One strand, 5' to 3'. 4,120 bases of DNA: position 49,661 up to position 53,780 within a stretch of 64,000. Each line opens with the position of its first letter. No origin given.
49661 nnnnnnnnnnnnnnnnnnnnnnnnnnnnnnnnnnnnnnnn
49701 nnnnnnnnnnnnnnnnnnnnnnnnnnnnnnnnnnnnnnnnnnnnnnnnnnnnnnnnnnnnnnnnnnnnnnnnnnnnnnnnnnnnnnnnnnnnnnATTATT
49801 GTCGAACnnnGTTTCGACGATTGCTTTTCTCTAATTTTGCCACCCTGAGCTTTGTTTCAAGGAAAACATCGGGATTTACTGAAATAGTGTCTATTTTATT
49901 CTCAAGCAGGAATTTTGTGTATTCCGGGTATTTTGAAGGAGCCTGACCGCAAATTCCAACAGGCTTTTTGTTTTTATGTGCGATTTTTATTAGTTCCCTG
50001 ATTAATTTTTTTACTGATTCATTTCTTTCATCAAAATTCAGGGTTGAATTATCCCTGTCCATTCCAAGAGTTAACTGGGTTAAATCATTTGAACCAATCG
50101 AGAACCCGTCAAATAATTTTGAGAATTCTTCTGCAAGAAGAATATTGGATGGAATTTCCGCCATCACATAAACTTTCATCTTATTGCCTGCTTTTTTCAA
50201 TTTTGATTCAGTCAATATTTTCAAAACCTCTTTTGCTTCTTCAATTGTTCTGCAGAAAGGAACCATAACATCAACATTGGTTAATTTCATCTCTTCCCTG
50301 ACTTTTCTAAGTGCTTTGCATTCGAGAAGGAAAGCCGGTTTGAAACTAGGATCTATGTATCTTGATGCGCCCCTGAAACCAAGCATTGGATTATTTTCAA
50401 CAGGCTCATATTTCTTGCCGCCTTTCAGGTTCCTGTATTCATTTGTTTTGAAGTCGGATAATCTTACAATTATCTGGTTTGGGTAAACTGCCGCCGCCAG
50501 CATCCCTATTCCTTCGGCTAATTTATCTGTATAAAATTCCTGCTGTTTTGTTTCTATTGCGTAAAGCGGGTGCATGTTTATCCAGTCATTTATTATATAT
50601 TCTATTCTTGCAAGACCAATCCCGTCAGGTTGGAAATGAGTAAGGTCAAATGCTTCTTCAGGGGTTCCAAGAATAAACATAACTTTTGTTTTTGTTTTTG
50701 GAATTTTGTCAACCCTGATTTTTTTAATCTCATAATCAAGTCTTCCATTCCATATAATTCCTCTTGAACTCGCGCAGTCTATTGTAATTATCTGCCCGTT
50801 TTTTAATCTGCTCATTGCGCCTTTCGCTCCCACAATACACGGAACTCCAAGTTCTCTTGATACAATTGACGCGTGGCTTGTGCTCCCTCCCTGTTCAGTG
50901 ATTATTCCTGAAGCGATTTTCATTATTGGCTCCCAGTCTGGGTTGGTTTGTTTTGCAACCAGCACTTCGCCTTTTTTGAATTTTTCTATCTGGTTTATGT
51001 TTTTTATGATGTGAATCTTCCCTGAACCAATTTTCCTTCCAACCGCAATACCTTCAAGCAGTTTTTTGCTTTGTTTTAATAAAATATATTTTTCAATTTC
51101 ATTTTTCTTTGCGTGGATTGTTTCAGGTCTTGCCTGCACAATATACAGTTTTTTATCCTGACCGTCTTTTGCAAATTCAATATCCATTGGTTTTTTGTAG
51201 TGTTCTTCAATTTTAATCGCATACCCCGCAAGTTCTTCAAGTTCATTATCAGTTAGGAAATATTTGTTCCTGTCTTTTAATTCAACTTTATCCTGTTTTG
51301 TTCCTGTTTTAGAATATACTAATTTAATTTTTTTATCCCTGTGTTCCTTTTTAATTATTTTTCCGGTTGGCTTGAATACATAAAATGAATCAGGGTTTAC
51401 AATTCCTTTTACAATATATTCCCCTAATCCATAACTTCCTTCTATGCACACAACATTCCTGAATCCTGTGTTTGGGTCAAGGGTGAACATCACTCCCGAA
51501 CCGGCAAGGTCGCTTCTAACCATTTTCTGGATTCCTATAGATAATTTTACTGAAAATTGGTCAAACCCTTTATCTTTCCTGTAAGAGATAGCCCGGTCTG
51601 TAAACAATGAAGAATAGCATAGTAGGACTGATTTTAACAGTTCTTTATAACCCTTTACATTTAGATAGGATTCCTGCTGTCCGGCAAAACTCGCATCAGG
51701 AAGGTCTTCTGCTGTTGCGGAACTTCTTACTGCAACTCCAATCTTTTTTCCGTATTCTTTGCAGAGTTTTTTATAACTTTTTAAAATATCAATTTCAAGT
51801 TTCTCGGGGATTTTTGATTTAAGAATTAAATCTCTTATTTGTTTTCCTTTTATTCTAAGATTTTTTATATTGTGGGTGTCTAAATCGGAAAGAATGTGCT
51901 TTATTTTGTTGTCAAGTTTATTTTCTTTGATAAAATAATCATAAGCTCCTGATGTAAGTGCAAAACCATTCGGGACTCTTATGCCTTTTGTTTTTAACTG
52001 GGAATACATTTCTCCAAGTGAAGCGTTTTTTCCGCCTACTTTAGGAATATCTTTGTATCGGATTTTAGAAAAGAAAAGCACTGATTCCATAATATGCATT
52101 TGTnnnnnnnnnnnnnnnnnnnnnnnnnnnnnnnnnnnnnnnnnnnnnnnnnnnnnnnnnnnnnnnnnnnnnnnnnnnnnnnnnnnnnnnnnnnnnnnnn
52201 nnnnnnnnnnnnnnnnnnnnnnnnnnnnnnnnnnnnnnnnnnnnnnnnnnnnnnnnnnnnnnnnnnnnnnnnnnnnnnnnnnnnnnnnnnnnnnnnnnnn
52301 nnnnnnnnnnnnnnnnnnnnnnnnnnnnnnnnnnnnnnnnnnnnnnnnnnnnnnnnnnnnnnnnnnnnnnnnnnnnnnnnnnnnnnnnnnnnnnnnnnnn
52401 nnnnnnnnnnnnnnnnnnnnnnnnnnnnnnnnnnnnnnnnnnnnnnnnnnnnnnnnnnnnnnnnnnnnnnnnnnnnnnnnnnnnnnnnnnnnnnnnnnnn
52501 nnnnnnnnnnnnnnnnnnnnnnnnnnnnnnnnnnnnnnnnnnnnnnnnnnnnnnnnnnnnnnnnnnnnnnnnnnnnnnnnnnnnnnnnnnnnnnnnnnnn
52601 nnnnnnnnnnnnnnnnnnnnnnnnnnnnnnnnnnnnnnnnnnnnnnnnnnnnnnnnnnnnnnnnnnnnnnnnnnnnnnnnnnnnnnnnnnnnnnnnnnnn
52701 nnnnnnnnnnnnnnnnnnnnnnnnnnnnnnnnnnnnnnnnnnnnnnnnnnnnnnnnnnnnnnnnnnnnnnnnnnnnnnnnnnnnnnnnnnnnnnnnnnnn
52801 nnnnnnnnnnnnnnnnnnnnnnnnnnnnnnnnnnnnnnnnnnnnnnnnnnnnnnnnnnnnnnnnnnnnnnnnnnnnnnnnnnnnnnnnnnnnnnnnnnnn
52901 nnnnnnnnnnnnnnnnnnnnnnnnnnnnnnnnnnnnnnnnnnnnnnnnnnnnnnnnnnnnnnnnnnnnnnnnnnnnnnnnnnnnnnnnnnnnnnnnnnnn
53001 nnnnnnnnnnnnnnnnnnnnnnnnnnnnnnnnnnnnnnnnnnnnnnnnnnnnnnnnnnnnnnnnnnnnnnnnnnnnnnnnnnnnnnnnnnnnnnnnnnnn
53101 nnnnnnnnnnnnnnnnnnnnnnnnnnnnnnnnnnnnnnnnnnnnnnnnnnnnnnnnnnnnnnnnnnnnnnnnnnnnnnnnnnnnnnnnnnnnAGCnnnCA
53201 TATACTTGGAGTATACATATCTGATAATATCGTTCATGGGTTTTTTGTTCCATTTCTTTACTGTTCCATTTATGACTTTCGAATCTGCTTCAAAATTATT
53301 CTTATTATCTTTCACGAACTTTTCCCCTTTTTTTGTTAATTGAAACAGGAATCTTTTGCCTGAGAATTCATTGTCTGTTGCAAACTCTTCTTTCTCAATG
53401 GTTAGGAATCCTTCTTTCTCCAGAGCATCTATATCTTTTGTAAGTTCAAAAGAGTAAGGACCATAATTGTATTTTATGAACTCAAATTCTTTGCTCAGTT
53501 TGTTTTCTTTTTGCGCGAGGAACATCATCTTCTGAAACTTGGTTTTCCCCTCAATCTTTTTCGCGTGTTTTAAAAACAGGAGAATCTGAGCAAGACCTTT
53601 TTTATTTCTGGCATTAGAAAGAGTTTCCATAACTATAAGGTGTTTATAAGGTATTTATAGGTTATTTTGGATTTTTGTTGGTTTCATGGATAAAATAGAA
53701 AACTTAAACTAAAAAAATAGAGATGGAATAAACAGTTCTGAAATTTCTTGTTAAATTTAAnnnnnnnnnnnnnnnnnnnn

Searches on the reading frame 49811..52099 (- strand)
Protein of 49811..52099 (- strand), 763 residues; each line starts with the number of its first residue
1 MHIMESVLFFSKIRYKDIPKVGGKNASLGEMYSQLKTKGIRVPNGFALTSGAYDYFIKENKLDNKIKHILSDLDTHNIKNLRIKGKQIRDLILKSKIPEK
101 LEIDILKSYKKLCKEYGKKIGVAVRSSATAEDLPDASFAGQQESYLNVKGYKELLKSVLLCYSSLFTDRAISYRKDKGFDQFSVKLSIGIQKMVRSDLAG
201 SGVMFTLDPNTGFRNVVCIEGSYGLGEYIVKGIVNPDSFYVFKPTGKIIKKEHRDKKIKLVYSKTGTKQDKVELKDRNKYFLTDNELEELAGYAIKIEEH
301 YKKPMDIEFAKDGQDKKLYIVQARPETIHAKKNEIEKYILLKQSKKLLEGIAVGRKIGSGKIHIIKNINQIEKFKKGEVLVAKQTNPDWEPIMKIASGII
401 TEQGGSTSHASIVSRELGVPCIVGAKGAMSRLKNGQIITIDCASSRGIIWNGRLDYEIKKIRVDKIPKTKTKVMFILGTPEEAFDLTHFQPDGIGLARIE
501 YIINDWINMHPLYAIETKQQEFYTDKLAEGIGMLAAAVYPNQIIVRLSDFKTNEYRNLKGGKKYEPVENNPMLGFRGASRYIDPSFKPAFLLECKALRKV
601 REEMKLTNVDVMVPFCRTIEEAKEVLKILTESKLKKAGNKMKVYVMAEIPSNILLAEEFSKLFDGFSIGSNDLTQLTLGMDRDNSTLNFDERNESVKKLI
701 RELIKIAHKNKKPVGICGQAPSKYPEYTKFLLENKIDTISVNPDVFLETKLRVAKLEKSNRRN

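Call 86: search_protein_families(library=pfam, proteins=[window:49811-52099:-], max_evalue=0.01)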
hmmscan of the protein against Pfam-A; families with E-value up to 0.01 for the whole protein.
window:49811-52099:- (763 aa): 4 families
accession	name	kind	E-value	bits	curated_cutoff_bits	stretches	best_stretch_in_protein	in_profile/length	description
PF01326.24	PPDK_N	-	2.9e-121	405.2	27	1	19-334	2-317/328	Pyruvate phosphate dikinase, AMP/ATP-binding domain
PF02896.24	PEP-utilizers_C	-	8.2e-61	206.2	22.8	1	467-757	16-292/293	PEP-utilising enzyme, PEP-binding domain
PF00391.29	PEP-utilizers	-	1.5e-27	95.4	23.1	1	374-444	1-71/72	PEP-utilising enzyme, mobile domain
PF08650.15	DASH_Dad4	-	0.0084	16.5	29.8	0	688-735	19-65/71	DASH complex subunit Dad4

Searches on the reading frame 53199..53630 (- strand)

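Call 86: search_protein_families(library=pfam, proteins=[window:53199-53630:-], max_evalue=0.01)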
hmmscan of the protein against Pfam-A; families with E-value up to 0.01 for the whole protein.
window:53199-53630:- (144 aa): 0 families

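Call 95: search_protein_families(library=ncbifam, proteins=[window:53199-53630:-], max_evalue=0.01)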
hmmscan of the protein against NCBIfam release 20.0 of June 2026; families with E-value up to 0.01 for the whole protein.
window:53199-53630:- (144 aa): 2 families
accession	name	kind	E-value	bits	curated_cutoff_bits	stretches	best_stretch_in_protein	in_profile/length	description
NF048014.1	antitoxin_DarG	equivalog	1.1e-06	28.1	250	1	24-129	184-285/338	type II toxin-antitoxin system antitoxin DNA ADP-ribosyl glycohydrolase DarG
NF045593.1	bilirub_TF_BilQ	equivalog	0.0051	16.5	125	1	64-137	62-129/135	bilirubin utilization transcriptional regulator BilQ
